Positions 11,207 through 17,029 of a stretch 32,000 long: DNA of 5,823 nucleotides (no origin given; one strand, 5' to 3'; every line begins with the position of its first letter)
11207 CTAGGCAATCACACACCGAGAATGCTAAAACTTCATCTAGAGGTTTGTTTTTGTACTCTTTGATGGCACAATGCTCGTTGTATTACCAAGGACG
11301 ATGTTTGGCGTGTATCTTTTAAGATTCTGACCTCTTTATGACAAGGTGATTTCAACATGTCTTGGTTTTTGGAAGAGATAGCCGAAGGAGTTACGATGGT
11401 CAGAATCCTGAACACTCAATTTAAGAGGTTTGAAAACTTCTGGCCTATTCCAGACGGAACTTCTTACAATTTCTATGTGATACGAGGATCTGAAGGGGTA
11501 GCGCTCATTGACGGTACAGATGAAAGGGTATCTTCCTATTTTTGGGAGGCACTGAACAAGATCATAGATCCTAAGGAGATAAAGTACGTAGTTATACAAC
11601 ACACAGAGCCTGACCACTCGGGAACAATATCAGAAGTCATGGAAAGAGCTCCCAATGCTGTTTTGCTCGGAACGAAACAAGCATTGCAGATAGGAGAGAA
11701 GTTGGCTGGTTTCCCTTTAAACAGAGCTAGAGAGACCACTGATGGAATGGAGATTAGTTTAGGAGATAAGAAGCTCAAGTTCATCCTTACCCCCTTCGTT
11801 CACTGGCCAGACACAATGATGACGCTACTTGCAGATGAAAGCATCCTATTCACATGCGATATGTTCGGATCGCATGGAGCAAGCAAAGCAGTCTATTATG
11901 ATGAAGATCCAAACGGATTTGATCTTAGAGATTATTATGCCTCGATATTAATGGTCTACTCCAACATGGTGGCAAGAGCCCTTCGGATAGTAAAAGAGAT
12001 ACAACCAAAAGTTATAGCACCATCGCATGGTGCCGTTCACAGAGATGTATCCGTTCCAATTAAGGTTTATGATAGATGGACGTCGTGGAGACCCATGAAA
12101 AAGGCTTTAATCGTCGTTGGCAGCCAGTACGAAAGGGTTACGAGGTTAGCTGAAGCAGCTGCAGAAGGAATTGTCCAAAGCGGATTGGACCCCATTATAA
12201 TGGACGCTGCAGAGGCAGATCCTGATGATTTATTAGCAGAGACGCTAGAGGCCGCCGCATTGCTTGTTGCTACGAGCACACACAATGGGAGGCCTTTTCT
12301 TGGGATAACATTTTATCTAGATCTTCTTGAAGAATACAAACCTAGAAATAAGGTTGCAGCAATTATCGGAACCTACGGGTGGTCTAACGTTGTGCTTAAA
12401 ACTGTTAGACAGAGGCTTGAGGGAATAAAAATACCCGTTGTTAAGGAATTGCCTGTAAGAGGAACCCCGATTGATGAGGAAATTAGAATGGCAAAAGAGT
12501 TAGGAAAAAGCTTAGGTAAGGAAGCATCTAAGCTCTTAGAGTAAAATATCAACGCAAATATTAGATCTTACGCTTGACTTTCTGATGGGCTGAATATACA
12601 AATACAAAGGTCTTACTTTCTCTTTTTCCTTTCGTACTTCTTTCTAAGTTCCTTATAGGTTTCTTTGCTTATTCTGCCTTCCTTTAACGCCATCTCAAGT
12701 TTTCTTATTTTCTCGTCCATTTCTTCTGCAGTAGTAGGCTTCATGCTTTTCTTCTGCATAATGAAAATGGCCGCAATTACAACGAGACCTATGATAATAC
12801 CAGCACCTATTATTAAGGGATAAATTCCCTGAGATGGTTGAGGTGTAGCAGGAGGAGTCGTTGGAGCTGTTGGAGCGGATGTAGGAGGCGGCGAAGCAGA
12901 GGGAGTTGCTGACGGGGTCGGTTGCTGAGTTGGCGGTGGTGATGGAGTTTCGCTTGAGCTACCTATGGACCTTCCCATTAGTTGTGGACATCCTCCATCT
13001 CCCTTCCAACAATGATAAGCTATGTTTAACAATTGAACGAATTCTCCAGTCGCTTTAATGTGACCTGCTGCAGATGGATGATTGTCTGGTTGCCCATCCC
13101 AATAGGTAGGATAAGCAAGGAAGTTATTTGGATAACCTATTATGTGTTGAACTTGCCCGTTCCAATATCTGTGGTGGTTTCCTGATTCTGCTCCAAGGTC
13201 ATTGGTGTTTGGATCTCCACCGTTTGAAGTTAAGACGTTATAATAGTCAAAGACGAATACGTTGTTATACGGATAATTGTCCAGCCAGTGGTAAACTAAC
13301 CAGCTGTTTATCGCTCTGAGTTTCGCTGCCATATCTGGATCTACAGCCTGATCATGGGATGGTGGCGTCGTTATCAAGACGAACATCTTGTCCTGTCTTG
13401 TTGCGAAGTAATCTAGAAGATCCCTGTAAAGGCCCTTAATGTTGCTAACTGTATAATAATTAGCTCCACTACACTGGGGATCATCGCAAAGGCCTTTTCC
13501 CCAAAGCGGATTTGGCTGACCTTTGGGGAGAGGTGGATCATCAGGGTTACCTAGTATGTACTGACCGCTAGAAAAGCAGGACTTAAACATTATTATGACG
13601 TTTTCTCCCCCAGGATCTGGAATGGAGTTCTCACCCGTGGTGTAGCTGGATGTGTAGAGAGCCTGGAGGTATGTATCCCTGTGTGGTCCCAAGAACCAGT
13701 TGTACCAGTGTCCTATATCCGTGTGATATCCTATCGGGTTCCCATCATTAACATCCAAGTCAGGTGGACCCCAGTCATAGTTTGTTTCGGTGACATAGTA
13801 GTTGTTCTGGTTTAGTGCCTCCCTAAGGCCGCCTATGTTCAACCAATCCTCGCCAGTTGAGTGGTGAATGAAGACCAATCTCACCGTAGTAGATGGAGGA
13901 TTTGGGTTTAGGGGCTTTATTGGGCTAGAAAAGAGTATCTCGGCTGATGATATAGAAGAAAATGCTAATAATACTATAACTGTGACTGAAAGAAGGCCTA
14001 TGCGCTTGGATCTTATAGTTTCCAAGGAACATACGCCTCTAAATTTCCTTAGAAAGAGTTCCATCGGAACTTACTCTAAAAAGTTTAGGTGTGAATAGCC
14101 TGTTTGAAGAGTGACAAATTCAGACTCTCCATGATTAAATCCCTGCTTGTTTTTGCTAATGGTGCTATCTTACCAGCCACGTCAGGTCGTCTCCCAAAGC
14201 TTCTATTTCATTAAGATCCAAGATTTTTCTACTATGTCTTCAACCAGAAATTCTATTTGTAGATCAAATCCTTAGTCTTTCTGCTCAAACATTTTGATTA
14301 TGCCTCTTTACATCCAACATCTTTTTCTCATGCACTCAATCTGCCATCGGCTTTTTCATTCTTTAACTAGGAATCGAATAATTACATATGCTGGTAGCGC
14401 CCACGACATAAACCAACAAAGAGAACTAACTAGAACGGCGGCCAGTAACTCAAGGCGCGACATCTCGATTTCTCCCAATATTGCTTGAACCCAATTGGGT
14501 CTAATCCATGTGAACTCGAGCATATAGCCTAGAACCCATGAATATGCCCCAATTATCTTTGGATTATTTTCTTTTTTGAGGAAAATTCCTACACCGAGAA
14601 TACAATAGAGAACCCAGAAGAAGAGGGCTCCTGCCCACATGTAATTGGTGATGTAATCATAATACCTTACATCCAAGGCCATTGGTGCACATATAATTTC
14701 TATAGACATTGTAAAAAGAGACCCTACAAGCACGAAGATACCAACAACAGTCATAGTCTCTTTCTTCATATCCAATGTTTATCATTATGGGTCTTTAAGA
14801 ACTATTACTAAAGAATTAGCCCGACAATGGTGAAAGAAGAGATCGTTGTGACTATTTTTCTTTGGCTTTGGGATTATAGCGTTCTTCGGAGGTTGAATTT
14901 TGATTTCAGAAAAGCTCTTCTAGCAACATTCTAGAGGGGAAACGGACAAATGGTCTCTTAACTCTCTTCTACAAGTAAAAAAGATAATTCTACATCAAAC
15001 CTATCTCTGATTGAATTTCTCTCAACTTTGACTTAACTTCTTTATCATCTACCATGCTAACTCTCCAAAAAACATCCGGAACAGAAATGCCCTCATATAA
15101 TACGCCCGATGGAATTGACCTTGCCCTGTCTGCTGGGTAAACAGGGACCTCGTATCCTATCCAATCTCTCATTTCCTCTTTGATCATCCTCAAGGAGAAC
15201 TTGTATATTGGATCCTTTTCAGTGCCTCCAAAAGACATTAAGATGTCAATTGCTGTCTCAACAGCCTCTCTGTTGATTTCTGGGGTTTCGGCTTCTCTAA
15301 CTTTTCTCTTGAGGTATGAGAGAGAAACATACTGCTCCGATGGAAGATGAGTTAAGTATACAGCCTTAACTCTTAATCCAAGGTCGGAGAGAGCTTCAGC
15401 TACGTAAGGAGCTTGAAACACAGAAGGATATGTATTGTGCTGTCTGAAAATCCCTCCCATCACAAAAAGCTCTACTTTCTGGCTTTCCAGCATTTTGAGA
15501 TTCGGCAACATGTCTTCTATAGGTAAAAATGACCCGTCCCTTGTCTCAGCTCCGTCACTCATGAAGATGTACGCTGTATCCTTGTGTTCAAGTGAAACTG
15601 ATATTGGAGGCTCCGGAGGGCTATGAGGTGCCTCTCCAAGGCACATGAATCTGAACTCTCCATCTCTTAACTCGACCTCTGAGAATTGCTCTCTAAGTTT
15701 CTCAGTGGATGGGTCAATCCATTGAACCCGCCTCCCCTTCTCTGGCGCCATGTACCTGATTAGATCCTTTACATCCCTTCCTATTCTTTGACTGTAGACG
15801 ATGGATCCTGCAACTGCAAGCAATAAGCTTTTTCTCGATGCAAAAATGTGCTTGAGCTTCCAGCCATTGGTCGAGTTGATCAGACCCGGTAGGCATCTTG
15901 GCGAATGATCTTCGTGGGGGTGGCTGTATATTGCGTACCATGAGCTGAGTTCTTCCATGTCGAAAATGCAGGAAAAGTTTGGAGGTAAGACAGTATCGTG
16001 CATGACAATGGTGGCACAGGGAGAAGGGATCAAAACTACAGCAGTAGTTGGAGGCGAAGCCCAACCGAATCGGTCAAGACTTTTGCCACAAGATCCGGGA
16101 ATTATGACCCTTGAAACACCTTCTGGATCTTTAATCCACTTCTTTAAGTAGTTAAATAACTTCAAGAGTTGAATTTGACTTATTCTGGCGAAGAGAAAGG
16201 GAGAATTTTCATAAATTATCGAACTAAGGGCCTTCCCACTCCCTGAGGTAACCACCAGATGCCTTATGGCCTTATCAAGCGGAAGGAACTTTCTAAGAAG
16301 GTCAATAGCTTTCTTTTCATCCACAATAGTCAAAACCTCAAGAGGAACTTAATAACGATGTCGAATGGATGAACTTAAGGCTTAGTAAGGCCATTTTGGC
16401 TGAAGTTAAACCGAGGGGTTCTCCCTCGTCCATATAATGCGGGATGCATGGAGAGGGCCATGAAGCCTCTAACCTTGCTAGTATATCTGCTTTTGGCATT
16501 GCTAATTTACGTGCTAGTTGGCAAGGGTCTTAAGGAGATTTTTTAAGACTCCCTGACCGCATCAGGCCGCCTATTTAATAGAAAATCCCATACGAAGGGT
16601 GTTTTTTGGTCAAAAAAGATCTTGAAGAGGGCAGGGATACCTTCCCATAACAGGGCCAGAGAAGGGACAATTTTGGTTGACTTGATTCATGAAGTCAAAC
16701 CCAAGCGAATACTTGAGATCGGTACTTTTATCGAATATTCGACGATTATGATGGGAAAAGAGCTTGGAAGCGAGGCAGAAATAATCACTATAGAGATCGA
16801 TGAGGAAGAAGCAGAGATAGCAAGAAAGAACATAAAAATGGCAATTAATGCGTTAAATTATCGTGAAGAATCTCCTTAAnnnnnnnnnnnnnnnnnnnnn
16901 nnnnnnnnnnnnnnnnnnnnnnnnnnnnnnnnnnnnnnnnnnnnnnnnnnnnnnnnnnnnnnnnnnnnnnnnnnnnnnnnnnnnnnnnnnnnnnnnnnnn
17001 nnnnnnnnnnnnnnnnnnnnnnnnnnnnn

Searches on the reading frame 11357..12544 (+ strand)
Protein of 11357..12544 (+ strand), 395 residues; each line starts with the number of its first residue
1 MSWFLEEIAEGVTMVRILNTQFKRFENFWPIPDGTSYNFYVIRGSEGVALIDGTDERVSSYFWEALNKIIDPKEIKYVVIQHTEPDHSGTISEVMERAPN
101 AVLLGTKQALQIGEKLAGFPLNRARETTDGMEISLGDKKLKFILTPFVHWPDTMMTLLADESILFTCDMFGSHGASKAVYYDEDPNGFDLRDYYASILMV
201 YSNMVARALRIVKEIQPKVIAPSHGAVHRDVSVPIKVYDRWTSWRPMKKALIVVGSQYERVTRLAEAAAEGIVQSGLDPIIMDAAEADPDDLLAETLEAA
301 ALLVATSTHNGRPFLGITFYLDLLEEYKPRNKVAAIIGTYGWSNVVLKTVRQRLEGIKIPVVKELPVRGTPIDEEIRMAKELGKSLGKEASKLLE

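Call 22: search_protein_families(library=pfam, proteins=[window:11357-12544:+], max_evalue=0.001)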
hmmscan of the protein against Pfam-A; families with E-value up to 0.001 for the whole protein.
window:11357-12544:+ (395 aa): 4 families
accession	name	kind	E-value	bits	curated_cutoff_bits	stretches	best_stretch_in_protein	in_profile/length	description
PF19583.5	ODP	-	1.1e-22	81.3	27.2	1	37-225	3-194/194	ODP family beta lactamase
PF00753.33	Lactamase_B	-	1.3e-10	42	22.7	1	35-223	4-195/196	Metallo-beta-lactamase superfamily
PF00258.30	Flavodoxin_1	-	7.9e-06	26.5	25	1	252-362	1-121/143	Flavodoxin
PF12706.13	Lactamase_B_2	-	0.00029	20.9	27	1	71-153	27-116/200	Beta-lactamase superfamily domain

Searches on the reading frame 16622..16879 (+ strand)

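Call 22: search_protein_families(library=pfam, proteins=[window:16622-16879:+], max_evalue=0.001)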
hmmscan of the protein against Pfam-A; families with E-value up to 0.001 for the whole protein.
window:16622-16879:+ (85 aa): 2 families
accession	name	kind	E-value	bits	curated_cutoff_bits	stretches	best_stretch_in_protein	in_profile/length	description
PF01596.23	Methyltransf_3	-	6.5e-11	42.4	22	1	12-74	30-92/204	O-methyltransferase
PF01135.25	PCMT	-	0.00041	20.6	20.3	1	19-73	66-120/210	Protein-L-isoaspartate(D-aspartate) O-methyltransferase (PCMT)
